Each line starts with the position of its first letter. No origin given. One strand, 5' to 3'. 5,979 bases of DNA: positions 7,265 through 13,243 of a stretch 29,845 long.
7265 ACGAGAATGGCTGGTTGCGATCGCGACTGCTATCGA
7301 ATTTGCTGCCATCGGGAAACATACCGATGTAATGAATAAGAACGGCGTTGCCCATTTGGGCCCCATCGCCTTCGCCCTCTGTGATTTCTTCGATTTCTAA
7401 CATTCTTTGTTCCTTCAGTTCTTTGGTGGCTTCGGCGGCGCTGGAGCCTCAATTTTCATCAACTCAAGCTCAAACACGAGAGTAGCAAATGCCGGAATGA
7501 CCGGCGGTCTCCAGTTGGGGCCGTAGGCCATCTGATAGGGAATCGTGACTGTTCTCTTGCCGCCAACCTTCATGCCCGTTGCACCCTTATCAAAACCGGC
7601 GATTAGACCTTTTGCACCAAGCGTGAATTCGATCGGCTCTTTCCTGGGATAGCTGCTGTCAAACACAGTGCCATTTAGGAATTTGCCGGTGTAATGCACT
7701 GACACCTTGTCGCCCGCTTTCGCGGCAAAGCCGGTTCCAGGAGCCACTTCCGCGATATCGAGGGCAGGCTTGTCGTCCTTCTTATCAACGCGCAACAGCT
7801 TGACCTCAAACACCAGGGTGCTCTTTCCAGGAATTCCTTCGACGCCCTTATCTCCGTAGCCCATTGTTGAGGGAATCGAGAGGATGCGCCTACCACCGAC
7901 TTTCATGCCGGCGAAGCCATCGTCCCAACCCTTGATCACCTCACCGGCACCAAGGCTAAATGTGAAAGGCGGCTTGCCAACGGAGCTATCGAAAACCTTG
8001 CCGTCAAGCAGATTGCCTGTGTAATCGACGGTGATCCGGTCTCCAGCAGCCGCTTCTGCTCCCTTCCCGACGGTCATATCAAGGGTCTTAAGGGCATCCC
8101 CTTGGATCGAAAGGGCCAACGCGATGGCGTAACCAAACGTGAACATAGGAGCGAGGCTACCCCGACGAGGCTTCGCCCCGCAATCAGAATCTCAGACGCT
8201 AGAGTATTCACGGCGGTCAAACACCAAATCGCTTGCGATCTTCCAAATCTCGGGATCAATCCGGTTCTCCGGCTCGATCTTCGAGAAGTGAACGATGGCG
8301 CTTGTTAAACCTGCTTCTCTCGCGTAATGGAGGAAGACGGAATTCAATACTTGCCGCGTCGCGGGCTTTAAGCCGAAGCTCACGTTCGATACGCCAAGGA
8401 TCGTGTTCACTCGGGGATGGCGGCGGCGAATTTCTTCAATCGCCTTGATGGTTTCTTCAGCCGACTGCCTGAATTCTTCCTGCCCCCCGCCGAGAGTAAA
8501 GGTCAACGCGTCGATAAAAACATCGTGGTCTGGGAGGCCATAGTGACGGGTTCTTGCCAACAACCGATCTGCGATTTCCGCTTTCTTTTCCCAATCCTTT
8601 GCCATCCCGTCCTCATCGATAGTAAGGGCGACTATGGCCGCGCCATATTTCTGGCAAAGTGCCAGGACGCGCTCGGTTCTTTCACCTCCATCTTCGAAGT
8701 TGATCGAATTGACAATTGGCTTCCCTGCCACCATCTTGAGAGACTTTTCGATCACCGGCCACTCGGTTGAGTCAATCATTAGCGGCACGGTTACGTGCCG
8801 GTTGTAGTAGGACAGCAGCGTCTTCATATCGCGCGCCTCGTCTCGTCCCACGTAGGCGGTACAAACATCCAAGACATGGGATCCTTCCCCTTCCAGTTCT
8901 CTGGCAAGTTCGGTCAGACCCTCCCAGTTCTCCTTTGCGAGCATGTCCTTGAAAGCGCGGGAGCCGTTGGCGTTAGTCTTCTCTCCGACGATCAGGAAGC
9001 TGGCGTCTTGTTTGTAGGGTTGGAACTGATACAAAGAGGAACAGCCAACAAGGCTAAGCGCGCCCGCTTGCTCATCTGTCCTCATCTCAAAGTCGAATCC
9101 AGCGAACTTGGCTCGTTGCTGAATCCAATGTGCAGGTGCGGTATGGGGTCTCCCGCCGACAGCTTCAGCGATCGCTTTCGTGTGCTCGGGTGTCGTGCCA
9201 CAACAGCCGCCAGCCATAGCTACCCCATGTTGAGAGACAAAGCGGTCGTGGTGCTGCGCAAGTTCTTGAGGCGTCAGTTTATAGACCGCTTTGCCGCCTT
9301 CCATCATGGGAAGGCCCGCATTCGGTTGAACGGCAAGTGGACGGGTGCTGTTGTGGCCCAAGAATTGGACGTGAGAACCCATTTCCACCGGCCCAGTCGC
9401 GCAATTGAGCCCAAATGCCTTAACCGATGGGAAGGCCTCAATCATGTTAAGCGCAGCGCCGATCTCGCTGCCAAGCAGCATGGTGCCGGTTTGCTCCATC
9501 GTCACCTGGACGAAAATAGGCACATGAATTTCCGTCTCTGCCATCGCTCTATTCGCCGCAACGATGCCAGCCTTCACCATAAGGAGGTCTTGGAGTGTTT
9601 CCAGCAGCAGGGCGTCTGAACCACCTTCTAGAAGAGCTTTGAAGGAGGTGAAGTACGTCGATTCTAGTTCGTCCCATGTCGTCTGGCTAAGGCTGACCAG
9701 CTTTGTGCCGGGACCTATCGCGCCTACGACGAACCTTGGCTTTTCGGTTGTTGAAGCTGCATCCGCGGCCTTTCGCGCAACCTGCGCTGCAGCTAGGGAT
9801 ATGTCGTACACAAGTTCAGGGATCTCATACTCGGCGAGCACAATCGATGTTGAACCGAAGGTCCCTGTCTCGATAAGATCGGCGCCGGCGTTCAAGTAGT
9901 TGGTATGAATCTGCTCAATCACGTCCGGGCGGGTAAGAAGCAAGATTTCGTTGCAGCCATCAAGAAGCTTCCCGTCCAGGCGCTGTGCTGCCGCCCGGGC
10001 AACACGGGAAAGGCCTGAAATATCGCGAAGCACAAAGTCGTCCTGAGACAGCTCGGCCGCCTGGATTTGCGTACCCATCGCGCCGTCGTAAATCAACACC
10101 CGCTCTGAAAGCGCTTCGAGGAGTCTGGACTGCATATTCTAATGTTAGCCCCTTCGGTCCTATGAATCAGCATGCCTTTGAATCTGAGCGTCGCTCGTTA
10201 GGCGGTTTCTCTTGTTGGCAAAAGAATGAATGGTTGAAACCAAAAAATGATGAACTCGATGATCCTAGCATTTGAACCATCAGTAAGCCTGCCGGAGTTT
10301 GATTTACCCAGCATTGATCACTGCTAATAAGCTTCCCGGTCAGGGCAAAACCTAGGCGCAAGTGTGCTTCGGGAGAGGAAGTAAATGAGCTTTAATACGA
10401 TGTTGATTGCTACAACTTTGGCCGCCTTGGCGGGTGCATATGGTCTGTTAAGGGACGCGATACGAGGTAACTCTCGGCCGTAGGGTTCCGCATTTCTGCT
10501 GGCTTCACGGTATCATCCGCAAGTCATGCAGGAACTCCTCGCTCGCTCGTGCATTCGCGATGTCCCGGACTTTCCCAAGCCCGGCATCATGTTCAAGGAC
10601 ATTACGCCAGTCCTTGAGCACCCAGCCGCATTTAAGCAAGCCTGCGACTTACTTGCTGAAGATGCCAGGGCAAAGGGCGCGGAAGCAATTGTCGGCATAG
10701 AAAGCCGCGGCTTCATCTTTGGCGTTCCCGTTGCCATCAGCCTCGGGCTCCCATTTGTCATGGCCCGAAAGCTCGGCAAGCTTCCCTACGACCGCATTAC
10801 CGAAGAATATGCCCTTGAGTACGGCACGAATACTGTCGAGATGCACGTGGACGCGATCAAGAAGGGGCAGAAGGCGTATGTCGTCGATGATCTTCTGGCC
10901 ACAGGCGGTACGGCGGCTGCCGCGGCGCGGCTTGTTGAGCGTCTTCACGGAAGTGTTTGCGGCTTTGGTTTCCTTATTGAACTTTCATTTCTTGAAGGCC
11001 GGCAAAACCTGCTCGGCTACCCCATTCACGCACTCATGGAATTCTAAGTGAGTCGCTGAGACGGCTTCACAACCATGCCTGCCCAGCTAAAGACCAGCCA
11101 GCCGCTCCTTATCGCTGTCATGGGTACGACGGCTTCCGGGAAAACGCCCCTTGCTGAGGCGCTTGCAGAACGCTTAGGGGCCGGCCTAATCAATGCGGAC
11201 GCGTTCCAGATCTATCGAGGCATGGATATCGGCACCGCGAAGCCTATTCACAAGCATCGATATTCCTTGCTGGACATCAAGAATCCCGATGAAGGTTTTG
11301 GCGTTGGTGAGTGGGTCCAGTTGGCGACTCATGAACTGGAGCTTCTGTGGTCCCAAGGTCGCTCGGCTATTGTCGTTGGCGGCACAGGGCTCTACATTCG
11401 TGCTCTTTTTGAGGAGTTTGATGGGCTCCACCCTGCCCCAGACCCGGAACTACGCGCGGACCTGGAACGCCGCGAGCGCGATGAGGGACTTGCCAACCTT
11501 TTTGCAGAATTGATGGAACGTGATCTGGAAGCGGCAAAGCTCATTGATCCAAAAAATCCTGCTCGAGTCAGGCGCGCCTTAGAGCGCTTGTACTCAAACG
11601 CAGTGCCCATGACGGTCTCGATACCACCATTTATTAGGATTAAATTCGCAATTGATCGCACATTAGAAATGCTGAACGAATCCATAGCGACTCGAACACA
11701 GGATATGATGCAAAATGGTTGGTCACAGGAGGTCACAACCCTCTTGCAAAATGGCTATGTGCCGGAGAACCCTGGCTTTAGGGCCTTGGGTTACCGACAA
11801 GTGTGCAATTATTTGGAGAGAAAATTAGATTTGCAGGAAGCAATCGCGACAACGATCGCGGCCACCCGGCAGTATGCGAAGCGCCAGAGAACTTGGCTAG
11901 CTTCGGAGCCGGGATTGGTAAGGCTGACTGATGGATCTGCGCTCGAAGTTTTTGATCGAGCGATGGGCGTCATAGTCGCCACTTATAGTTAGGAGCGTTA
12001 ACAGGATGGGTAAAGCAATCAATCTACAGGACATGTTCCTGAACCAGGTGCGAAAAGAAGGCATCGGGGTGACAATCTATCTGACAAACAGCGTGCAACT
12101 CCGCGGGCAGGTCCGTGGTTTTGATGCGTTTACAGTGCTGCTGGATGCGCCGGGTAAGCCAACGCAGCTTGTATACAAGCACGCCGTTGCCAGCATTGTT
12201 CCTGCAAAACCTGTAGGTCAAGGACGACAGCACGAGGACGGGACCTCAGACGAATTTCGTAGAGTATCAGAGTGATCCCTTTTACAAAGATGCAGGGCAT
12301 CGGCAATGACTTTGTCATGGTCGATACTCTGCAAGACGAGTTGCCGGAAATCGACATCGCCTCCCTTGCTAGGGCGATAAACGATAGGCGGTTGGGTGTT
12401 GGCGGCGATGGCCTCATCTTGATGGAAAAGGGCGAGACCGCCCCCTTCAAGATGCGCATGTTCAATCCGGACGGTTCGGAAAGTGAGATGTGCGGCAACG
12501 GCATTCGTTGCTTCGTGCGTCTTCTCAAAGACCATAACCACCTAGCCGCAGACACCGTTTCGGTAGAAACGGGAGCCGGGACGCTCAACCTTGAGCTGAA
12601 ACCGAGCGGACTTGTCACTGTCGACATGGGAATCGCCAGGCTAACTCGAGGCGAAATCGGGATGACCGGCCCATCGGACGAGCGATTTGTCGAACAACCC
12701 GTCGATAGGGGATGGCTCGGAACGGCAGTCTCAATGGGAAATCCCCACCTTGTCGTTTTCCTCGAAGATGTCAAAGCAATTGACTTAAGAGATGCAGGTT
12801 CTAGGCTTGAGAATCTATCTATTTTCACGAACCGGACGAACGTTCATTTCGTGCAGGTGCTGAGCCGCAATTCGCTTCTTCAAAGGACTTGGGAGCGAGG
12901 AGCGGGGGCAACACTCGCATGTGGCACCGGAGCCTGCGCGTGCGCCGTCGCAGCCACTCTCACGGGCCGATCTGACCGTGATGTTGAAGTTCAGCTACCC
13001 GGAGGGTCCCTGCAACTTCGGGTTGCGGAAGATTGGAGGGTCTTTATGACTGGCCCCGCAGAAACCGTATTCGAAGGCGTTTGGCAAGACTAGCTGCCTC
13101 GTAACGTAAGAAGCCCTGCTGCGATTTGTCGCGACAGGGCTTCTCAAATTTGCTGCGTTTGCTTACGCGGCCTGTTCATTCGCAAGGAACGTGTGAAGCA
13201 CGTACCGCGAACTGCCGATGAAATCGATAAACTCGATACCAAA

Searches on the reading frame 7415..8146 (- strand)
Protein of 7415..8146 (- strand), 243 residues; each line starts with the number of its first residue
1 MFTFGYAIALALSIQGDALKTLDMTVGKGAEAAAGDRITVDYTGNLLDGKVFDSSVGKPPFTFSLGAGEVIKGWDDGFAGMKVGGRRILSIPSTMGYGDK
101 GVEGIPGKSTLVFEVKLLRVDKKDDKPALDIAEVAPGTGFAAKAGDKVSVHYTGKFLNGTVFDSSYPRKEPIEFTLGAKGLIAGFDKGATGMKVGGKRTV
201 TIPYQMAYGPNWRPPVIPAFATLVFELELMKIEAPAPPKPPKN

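Call 69: search_protein_families(library=pfam, proteins=[window:7415-8146:-], max_evalue=0.001)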
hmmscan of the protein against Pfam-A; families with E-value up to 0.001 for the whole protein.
window:7415-8146:- (243 aa): 1 family
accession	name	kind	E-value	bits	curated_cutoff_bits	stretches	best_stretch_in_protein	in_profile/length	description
PF00254.34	FKBP_C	-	1.4e-65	218.1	21.1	2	31-118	4-94/94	FKBP-type peptidyl-prolyl cis-trans isomerase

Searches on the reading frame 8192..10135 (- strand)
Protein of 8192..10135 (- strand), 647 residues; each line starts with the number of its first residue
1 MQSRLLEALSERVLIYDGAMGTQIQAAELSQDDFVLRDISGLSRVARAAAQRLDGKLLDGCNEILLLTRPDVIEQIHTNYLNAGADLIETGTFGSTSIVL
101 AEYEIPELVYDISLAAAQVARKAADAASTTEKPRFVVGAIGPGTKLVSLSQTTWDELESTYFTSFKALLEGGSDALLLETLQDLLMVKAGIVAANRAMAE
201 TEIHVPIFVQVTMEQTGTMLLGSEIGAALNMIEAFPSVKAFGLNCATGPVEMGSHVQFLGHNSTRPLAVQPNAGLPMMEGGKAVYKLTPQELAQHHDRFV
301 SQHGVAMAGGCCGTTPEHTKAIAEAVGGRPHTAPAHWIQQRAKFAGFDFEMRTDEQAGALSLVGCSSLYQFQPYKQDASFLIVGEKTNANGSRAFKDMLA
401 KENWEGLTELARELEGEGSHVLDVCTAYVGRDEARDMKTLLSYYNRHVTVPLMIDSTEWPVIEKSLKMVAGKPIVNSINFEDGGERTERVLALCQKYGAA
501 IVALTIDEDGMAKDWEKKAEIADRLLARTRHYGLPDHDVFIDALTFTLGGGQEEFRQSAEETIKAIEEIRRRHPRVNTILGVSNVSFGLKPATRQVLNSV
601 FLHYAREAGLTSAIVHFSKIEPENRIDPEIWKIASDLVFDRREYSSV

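Call 69: search_protein_families(library=pfam, proteins=[window:8192-10135:-], max_evalue=0.001)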
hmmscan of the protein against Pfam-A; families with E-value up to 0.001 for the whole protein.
window:8192-10135:- (647 aa): 2 families
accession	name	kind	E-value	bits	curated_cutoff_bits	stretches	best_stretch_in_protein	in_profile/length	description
PF02574.22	S-methyl_trans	-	2e-75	254.7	22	1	14-326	1-283/283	Homocysteine S-methyltransferase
PF00809.28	Pterin_bind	-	2.4e-36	126.1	25.5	1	385-616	2-244/244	Pterin binding enzyme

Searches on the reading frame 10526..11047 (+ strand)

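Call 69: search_protein_families(library=pfam, proteins=[window:10526-11047:+], max_evalue=0.001)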
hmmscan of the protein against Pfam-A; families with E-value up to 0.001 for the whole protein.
window:10526-11047:+ (173 aa): 1 family
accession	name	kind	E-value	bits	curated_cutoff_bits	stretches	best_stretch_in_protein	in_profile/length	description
PF00156.33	Pribosyltran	-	5.1e-11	42.6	26.3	1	32-140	8-113/158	Phosphoribosyl transferase domain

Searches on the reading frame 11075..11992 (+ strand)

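Call 10: search_protein_families(library=pfam, proteins=[window:11075-11992:+], max_evalue=0.001)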
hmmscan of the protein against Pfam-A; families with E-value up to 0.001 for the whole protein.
window:11075-11992:+ (305 aa): 2 families
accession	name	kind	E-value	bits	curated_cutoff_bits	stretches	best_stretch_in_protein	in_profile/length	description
PF01715.23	IPPT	-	1.4e-62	212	23.6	1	45-276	1-241/243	IPP transferase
PF01745.22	IPT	-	0.00014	21.8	20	1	13-60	4-51/233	Isopentenyl transferase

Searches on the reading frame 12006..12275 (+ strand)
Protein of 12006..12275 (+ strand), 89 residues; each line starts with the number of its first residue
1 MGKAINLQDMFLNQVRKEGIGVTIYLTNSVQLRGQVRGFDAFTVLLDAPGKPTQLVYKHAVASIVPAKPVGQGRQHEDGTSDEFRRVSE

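Call 69: search_protein_families(library=pfam, proteins=[window:12006-12275:+], max_evalue=0.001)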
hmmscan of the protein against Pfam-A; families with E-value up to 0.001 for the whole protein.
window:12006-12275:+ (89 aa): 1 family
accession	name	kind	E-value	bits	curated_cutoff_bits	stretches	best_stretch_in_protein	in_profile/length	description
PF17209.9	Hfq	-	2.8e-28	97.8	27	1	7-70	1-63/64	Hfq protein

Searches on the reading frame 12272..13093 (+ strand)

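Call 10: search_protein_families(library=pfam, proteins=[window:12272-13093:+], max_evalue=0.001)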
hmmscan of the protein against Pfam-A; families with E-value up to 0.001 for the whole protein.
window:12272-13093:+ (273 aa): 1 family
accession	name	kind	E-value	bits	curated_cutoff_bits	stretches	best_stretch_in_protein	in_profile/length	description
PF01678.24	DAP_epimerase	-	5.9e-62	207.6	34.7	2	4-124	1-120/121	Diaminopimelate epimerase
